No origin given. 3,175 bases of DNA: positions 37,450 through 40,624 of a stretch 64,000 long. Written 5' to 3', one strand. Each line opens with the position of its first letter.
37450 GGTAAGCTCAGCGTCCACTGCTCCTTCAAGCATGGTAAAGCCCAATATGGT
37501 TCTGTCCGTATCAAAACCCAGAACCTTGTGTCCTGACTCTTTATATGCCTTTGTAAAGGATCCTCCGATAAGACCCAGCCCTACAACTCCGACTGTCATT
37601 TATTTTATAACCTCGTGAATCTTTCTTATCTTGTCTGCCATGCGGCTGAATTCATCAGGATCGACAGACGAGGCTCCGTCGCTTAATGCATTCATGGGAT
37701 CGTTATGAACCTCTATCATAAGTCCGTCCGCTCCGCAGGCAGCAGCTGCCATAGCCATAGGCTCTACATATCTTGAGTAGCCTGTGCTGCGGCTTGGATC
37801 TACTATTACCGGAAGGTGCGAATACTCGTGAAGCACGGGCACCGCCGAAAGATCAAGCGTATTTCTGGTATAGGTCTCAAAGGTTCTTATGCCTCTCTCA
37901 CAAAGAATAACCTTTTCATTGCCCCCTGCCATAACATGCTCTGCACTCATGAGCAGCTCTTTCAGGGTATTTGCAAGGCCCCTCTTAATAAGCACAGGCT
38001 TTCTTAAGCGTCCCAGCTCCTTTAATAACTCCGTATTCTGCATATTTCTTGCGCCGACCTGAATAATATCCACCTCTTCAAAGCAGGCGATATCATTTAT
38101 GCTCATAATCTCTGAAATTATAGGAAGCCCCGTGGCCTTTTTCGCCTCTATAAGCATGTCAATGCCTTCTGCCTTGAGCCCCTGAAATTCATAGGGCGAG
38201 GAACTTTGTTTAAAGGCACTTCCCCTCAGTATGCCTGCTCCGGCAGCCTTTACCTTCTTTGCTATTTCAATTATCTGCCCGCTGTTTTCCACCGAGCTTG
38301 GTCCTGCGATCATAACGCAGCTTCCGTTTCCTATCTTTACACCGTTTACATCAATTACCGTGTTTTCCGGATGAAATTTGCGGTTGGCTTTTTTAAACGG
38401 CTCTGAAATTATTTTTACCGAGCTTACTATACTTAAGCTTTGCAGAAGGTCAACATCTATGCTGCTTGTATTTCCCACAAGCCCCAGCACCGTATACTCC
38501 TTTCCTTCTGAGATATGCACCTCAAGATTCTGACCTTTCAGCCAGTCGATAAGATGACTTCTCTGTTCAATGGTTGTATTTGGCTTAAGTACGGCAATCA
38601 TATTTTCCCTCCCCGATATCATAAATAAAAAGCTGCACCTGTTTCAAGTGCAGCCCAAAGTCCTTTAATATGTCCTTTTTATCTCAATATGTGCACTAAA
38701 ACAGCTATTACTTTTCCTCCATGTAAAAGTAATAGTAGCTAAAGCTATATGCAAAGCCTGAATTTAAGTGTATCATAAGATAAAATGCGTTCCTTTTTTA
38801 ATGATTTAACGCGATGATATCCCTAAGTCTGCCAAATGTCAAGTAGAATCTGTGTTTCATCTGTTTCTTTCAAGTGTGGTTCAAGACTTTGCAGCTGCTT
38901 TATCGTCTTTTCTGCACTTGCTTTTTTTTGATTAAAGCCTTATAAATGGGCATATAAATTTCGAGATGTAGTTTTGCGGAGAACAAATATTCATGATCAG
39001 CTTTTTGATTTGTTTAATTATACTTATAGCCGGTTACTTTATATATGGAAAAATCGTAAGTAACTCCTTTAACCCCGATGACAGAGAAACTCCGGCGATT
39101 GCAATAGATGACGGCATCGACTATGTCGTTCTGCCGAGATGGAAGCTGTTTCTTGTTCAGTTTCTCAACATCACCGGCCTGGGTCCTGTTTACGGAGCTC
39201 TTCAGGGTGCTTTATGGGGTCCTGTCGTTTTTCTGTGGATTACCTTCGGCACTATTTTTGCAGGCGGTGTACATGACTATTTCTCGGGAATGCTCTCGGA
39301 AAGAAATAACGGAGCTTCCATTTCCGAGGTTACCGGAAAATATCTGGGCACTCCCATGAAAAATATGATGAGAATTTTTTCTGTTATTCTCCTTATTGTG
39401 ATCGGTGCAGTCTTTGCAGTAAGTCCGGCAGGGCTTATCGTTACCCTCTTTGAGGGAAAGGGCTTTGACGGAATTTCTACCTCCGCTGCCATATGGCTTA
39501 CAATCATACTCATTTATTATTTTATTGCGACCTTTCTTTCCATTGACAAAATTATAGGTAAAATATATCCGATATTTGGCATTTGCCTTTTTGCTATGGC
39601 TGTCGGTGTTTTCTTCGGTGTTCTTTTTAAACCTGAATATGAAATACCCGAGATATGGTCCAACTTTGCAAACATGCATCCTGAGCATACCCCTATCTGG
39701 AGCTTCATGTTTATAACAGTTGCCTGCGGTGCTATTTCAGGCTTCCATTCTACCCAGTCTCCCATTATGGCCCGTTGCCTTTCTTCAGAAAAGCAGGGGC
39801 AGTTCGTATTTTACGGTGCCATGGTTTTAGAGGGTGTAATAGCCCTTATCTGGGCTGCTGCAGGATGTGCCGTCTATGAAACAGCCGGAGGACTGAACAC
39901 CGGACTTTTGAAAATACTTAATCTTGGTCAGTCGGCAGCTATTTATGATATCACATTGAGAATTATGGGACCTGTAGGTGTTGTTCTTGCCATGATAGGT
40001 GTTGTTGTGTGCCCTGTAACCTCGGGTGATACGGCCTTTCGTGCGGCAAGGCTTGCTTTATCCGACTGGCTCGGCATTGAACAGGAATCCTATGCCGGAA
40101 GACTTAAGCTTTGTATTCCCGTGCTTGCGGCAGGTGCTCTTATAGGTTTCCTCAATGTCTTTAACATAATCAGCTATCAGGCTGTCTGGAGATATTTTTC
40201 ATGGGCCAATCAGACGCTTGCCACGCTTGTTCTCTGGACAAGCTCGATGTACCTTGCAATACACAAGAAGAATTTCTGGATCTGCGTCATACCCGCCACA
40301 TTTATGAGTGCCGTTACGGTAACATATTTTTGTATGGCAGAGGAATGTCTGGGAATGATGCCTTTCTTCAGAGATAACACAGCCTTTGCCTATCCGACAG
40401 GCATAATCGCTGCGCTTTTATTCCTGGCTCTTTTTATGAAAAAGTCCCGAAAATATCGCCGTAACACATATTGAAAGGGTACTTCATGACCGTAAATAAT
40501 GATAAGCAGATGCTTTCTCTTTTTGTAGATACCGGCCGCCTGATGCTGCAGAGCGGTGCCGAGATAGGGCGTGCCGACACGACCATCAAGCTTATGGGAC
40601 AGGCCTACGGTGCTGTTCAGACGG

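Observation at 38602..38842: Phe/Tyr-rich leader peptide with antiterminator/terminator logic upstream of the aromatic supraoperon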

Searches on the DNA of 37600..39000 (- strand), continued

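Call 58: search_with_rna_model(model_id=R1, sources=[L227, L228, L229, L230, L231, L232, L233, L234, L235, L236, L237, L238, L239, L240, L241, L242, L243, L244, L245, L246, L001, L002, L003, L007, L009, L013, L015, L017, L018, L019, L021, L022, L023, L025, L028, L029, L032, L036, L037, L041, L045, L049, L050, L051, L053, L054, L055, L056, L059, L060, L066, L067, L070, L071, L073, L074, L076, L078, L079, L080], max_evalue=1)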
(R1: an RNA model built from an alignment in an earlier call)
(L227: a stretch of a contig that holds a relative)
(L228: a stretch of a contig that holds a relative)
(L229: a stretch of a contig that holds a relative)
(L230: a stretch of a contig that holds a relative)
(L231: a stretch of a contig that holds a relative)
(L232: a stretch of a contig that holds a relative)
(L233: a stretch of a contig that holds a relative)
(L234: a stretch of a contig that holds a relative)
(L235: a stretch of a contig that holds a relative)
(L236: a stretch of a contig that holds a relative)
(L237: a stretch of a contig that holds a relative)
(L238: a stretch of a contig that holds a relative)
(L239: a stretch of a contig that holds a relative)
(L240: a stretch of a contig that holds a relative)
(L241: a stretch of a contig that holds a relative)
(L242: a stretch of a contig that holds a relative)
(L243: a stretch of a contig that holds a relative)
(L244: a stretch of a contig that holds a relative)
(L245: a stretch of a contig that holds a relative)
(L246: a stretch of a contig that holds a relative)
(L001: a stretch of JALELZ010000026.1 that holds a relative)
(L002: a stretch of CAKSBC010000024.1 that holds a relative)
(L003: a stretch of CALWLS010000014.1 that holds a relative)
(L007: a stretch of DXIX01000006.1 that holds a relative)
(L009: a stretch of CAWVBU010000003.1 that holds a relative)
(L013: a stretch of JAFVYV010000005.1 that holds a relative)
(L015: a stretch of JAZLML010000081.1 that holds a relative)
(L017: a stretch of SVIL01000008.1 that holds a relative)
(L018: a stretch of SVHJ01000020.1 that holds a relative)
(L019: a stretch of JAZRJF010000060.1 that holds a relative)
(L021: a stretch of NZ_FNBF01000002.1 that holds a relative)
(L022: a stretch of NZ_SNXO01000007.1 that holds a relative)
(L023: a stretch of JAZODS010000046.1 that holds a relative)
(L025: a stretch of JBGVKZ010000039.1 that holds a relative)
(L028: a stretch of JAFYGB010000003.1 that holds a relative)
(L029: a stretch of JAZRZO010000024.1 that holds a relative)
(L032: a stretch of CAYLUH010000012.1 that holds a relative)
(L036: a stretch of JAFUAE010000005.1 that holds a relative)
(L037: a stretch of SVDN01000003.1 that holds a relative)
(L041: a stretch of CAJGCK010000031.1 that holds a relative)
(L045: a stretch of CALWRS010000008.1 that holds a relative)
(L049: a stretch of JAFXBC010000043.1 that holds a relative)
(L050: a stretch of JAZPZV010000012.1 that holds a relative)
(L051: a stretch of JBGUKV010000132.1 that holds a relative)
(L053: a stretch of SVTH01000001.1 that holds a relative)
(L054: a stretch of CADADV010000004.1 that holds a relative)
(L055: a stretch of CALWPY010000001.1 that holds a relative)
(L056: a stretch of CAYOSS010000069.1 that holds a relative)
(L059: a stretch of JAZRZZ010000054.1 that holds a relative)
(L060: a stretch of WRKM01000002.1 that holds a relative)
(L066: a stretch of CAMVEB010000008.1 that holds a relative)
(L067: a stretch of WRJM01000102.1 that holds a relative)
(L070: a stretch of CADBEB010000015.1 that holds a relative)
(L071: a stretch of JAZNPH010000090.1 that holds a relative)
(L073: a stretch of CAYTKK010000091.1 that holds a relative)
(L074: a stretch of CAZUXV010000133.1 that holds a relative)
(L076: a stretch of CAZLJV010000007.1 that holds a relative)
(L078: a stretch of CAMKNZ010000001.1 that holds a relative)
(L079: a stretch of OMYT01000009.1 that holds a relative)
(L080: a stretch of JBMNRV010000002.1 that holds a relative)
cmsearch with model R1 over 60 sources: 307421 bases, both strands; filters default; matches with E-value up to 1: 13.
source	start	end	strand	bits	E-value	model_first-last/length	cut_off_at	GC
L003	1309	1465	+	51.9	7.4e-07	1-151/151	no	0.35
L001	1236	1388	+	50.7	1.2e-06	1-151/151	no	0.35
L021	1272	1426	+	49.5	2e-06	1-151/151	no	0.41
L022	1271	1427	+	48.2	3.4e-06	1-151/151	no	0.32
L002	1270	1424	+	46.5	6.9e-06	1-151/151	no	0.34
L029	1336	1472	+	39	0.00015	1-151/151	no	0.42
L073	549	683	+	30.7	0.0046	1-151/151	no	0.31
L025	1315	1480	+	29.3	0.0081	1-151/151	no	0.34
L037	303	465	+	22.8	0.12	1-151/151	no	0.31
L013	1332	1405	+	22.1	0.16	1-151/151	no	0.26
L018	1332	1405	+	20.6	0.29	1-151/151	no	0.24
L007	1239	1416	+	17.8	0.92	1-151/151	no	0.35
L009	1270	1448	+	17.7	0.96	1-151/151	no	0.35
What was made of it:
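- On Clostridia/Synergistota aroF leader family defined here (model R1): L001-L003 score 46-52 bits (call 58).
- It finds L001-L003 at 46-52 bits (call 58).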

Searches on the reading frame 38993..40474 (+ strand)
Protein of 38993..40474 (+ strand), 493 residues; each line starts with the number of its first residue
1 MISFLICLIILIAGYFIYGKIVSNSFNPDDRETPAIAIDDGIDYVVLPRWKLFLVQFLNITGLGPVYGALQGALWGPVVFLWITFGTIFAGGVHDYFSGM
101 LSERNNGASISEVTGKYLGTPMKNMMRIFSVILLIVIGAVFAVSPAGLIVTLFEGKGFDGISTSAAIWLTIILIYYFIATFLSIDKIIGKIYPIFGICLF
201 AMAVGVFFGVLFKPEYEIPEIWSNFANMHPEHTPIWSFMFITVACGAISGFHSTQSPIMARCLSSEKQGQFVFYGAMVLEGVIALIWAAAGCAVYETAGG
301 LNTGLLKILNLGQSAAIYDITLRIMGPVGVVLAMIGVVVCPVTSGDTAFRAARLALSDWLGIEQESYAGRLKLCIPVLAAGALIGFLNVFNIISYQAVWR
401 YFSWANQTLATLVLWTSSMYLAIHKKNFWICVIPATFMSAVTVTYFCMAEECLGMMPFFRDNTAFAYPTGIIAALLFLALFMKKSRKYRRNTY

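Call 7: search_protein_families(library=ncbifam, proteins=[window:38993-40474:+])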
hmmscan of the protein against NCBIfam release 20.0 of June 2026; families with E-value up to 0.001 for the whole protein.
window:38993-40474:+ (493 aa): 1 family
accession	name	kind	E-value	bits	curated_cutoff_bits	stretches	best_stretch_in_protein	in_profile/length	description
NF011590.0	PRK15015.1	equivalog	5.9e-25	87.8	1188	2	9-148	44-185/701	pyruvate/proton symporter CstA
